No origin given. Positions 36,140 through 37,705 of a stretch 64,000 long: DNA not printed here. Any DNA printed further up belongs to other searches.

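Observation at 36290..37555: Membrane-anchored plant-type glutaminyl cyclase (signal peptide, propeller, C-terminal TM helix, basic tail)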

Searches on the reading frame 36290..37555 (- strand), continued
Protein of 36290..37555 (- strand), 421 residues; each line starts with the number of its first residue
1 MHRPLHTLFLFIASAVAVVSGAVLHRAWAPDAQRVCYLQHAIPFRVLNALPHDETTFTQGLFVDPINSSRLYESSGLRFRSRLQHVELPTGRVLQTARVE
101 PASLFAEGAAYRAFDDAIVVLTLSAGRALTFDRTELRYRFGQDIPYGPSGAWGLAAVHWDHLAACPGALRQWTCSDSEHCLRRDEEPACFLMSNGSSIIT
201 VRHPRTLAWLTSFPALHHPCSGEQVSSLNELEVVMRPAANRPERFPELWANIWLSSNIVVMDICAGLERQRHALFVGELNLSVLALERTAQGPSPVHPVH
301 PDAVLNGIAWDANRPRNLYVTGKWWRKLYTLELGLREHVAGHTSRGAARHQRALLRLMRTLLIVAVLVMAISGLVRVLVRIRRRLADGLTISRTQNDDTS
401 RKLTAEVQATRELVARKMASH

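Call 42: list_cluster_members(proteins=[window:36293-37555:-, P0002, window:25410-26528:+, window:39238-40785:-])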
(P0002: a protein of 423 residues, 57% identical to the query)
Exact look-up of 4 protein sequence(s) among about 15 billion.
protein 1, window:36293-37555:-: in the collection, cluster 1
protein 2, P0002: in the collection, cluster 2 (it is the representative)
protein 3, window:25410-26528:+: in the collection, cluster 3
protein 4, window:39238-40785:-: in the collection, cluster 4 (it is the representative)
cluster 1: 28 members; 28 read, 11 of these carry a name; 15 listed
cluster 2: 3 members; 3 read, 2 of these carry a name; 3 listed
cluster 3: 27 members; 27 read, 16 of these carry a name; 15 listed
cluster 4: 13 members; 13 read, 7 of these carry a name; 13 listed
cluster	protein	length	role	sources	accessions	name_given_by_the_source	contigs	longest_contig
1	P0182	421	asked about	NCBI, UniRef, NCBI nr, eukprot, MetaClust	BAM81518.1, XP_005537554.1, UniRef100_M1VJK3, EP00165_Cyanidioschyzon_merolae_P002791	hypothetical protein CYME_CMO151C [Cyanidioschyzon merolae strain 10D] | Glutamine cyclotransferase n=1 Tax=Cyanidioschyzon merolae (strain NIES-3377 / 10D) ... | XP_005537554.1 hypothetical protein CYME_CMO151C [Cyanidioschyzon merolae strain 10D]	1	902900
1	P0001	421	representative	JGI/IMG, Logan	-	-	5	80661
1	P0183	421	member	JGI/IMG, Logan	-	glutamine cyclotransferase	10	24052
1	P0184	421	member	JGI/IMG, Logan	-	glutamine cyclotransferase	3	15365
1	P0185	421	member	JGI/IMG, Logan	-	glutamine cyclotransferase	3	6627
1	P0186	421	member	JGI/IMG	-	glutamine cyclotransferase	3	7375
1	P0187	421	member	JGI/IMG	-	glutamine cyclotransferase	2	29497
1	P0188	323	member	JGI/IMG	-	glutamine cyclotransferase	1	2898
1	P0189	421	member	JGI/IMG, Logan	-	glutamine cyclotransferase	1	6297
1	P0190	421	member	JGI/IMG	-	glutamine cyclotransferase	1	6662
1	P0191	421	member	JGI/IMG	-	glutamine cyclotransferase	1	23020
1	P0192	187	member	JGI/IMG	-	hypothetical protein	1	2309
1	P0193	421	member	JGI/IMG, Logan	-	-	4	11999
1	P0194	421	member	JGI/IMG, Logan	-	-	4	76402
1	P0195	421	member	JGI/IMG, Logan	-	-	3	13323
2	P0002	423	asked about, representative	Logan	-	-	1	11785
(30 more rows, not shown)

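Call 51: list_cluster_members(proteins=[P0145, P0050, P0067, P0173, P0034, P0144, P0036])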
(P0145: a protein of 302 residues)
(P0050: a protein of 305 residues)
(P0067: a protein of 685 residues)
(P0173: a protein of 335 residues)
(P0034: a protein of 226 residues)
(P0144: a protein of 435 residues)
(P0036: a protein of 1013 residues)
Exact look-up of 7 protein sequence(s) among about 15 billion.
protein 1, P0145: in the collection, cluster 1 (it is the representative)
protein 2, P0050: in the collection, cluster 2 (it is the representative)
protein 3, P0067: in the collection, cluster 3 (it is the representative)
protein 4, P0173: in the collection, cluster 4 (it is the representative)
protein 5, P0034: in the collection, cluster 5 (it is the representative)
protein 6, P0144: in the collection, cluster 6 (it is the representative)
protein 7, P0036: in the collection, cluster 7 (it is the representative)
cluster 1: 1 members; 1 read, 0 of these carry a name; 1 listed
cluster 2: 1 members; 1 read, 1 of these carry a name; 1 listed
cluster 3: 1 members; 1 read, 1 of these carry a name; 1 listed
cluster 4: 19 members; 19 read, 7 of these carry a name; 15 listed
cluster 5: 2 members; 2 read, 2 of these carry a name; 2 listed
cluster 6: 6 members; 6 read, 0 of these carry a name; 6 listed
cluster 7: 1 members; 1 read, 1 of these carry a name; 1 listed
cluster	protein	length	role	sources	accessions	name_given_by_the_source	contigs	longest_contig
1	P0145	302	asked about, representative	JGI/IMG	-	-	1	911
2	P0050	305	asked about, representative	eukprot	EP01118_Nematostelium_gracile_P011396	TRINITY_DN4034_c0_g1_i1.p1 TRINITY_DN4034_c0_g1~~TRINITY_DN4034_c0_g1_i1.p1 ORF ...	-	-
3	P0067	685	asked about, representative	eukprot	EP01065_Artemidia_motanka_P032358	TRINITY_DN39372_c0_g1_i1.p1 TRINITY_DN39372_c0_g1~~TRINITY_DN39372_c0_g1_i1.p1 ORF ...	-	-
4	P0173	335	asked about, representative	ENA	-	-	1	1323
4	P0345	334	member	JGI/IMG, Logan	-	glutamine cyclotransferase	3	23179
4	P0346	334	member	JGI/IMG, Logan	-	glutamine cyclotransferase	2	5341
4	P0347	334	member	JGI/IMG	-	glutamine cyclotransferase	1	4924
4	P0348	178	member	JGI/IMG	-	hypothetical protein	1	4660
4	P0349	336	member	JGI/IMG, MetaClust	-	\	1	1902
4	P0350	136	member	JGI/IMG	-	hypothetical protein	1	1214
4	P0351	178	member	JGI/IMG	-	hypothetical protein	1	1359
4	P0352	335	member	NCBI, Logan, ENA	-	-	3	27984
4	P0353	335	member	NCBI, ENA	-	-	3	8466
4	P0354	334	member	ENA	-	-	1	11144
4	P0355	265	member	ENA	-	-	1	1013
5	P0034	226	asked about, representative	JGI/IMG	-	hypothetical protein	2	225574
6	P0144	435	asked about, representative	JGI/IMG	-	-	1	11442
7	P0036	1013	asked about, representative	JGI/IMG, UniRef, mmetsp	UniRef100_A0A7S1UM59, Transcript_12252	Glutamine cyclotransferase n=1 Tax=Grammatophora oceanica TaxID=210454 ... | Transcript_12252/g.17974 ORF Transcript_12252/g.17974 Transcript_12252/m.17974 ...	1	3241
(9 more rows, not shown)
